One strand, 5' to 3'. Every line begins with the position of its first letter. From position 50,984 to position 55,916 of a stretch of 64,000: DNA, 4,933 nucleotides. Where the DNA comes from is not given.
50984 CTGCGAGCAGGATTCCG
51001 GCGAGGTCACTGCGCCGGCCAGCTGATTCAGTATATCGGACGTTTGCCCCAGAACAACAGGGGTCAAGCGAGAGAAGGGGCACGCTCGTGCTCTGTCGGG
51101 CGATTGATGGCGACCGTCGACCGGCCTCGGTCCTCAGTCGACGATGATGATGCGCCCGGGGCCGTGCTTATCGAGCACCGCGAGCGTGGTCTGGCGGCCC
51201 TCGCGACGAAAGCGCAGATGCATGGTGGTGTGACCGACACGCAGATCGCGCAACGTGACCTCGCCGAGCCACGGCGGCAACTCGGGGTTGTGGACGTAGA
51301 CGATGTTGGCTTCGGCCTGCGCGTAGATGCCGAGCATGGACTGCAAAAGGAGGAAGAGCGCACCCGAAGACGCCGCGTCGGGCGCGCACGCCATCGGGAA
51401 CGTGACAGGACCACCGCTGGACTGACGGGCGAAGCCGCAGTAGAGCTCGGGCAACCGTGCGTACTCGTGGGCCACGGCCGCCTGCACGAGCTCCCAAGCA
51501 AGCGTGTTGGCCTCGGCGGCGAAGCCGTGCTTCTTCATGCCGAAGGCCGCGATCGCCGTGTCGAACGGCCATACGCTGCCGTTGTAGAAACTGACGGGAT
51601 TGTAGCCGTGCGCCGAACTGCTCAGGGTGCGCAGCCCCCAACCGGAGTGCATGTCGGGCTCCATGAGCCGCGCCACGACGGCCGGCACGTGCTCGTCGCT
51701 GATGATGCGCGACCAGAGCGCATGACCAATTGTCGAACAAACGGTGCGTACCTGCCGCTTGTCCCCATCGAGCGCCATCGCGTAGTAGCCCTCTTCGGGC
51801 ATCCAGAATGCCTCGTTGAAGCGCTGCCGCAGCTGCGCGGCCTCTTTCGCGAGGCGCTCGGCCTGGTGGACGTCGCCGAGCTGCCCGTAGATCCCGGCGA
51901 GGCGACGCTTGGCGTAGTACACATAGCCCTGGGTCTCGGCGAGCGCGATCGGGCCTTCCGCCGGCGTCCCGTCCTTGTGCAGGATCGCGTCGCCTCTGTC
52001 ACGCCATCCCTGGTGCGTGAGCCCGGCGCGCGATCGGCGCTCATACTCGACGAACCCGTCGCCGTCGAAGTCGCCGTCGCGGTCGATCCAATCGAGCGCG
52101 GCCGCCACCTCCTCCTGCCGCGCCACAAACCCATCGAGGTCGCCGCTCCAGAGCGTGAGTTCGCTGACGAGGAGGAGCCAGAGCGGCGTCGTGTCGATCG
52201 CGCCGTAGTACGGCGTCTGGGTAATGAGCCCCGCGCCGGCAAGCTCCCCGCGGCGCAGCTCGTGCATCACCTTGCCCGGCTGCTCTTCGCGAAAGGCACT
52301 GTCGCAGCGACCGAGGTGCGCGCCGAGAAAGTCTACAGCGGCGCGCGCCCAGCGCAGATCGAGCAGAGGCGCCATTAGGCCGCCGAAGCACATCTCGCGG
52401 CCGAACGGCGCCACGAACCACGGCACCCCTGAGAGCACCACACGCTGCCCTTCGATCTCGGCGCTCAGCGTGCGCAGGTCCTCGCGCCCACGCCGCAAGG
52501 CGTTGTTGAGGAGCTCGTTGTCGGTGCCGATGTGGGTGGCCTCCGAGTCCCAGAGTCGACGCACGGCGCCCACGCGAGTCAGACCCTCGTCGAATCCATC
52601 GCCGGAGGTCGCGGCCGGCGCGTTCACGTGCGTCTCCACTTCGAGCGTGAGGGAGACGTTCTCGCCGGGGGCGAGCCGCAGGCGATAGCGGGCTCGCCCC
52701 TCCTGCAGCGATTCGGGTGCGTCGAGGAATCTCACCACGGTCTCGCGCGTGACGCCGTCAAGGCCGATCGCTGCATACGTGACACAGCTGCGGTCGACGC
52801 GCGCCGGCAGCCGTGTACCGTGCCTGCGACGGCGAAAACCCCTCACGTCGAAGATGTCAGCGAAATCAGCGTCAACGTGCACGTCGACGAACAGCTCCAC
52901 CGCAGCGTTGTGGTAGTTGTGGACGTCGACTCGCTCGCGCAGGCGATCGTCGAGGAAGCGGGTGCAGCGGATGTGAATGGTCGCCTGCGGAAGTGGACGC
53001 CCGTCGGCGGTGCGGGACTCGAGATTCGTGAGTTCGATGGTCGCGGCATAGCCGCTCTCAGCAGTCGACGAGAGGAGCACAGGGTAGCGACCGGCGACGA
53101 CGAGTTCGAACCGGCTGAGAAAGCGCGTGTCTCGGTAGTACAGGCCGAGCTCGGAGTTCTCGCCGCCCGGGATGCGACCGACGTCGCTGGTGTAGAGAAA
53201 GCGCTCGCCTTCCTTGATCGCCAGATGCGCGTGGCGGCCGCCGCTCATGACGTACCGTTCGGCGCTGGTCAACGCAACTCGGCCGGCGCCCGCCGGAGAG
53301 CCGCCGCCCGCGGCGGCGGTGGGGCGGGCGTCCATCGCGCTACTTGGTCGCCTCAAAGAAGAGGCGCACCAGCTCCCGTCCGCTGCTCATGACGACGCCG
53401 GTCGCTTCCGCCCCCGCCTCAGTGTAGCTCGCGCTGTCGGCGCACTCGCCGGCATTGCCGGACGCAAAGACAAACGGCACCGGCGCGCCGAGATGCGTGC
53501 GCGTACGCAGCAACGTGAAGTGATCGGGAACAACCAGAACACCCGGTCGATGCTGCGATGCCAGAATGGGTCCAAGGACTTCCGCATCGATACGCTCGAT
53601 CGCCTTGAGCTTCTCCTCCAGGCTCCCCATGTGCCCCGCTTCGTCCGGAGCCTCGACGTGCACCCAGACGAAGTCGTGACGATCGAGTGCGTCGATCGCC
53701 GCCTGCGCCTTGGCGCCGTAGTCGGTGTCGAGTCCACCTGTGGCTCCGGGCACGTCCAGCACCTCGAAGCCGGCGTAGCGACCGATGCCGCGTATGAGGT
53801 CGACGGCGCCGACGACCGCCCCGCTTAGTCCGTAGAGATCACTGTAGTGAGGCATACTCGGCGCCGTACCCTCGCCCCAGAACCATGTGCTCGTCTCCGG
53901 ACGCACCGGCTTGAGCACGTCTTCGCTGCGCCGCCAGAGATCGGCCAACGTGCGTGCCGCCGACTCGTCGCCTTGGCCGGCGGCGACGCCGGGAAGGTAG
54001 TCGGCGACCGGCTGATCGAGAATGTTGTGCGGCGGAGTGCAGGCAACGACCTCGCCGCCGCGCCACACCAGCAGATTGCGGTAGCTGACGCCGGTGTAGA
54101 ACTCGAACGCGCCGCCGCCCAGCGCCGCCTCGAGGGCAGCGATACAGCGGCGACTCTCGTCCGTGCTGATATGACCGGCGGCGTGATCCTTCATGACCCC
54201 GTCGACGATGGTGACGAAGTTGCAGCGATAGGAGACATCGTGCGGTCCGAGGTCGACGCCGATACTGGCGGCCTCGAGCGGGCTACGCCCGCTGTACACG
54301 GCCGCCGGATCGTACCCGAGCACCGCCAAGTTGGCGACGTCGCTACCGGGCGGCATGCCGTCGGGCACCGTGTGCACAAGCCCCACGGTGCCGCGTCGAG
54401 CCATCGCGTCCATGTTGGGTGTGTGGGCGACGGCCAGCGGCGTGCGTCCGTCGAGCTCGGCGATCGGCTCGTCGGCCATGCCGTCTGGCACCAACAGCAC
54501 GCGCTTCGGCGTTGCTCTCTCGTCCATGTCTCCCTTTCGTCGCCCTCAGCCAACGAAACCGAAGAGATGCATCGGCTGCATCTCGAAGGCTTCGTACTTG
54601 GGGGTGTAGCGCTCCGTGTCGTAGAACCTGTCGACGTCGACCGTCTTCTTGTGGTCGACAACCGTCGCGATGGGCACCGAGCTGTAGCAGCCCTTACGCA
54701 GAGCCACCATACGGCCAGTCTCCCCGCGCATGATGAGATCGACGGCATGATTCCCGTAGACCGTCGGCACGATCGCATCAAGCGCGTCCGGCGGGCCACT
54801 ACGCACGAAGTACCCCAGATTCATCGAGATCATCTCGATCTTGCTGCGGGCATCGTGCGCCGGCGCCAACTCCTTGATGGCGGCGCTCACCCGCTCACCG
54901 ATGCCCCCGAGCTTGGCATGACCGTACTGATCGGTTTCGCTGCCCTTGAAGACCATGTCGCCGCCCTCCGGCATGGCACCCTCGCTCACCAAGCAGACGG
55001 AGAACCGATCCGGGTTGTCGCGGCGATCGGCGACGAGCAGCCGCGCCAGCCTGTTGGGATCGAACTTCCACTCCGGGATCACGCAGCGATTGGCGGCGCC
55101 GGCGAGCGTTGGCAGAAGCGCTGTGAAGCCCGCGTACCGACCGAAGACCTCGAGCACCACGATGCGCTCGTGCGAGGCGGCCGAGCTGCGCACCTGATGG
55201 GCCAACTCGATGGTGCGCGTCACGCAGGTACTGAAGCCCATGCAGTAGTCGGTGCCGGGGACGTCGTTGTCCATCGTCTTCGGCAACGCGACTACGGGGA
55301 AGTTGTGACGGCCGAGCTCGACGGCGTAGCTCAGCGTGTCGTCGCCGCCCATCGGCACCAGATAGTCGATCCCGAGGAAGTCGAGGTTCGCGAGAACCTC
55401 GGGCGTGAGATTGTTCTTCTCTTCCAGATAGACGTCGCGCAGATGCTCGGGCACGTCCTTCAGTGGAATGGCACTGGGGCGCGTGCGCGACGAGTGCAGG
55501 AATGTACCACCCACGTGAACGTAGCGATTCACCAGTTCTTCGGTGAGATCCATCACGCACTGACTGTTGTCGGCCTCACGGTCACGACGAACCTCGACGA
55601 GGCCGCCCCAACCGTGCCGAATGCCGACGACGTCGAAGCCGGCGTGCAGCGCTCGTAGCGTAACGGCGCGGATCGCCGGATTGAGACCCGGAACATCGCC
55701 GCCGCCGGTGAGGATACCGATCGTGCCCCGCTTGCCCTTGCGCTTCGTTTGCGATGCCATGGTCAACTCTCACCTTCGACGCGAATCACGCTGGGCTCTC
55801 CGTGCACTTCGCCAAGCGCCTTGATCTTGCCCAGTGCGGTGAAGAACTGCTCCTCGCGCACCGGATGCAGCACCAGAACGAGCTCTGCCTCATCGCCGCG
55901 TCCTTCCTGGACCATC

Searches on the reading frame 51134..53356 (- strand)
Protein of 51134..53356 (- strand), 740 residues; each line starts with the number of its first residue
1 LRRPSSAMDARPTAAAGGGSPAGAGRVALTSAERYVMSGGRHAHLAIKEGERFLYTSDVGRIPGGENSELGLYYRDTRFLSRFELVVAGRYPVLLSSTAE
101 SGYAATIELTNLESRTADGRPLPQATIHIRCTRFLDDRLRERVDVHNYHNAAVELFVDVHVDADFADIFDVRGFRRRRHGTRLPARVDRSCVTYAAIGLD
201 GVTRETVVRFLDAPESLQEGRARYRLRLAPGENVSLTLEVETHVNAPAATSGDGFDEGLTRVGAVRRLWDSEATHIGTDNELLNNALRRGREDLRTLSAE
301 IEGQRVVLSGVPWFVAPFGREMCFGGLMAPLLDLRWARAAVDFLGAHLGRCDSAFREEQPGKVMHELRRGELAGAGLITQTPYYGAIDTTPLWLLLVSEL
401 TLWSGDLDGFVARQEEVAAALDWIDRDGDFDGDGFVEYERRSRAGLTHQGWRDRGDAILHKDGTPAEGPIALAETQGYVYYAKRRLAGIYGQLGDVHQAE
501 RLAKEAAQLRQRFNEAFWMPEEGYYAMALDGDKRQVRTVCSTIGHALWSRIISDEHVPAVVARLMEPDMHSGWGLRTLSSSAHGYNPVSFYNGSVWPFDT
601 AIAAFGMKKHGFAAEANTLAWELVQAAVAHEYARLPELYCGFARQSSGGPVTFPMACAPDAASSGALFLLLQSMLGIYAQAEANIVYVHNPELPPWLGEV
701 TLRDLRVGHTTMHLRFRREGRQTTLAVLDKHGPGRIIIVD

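Call 46: search_protein_families(library=pfam, proteins=[window:51134-53356:-], max_evalue=0.001)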
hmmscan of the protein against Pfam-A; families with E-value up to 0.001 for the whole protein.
window:51134-53356:- (740 aa): 4 families
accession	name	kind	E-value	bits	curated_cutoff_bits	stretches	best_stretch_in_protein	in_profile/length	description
PF14742.11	GDE_N_bis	-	2.9e-56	190.7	22.1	1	47-238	1-193/194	N-terminal domain of (some) glycogen debranching enzymes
PF22422.2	MGH1-like_GH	-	8.7e-16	58.9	27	1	373-630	108-331/356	Mannosylglycerate hydrolase MGH1-like glycoside hydrolase domain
PF01204.24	Trehalase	-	3e-05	23.5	21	1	479-627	313-462/512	Trehalase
PF06202.20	GDE_C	-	0.00037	20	21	1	460-594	152-282/367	Amylo-alpha-1,6-glucosidase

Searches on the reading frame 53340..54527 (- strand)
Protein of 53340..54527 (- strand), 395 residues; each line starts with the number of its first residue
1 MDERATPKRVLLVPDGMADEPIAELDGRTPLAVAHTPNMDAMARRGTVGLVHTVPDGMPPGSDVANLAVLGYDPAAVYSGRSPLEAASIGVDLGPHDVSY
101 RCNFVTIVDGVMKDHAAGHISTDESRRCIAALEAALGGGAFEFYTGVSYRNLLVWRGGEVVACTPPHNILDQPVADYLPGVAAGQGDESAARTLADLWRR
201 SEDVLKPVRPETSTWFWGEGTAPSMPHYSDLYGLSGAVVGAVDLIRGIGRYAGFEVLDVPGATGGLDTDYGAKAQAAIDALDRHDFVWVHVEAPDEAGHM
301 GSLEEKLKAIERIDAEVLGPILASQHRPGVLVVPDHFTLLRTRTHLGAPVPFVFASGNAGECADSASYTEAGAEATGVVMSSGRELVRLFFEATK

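Call 46: search_protein_families(library=pfam, proteins=[window:53340-54527:-], max_evalue=0.001)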
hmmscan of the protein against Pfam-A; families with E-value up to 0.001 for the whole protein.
window:53340-54527:- (395 aa): 2 families
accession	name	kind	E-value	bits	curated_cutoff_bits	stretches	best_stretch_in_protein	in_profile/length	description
PF10143.14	PhosphMutase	-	1.8e-56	191.1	21.5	1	43-206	1-165/170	2,3-bisphosphoglycerate-independent phosphoglycerate mutase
PF01676.23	Metalloenzyme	-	6.5e-37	127.8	24.3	1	9-358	3-224/252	Metalloenzyme superfamily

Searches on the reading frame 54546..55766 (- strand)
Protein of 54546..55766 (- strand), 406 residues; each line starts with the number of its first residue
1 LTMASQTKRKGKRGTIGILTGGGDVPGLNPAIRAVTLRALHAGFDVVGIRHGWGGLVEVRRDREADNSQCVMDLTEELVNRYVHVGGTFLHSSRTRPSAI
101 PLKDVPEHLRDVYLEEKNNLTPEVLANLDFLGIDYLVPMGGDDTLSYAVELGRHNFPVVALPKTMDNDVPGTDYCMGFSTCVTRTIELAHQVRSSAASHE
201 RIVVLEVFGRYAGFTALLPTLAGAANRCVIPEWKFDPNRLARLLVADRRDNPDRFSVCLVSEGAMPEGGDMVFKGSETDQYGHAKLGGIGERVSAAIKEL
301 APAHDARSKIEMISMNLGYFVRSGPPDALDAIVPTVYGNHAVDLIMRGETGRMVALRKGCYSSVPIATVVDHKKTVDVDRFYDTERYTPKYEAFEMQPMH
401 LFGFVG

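Call 46: search_protein_families(library=pfam, proteins=[window:54546-55766:-], max_evalue=0.001)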
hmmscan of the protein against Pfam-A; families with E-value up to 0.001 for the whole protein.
window:54546-55766:- (406 aa): 1 family
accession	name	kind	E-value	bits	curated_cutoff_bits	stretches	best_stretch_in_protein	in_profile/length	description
PF00365.25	PFK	-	3e-66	224.1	30.9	1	16-345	2-277/277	Phosphofructokinase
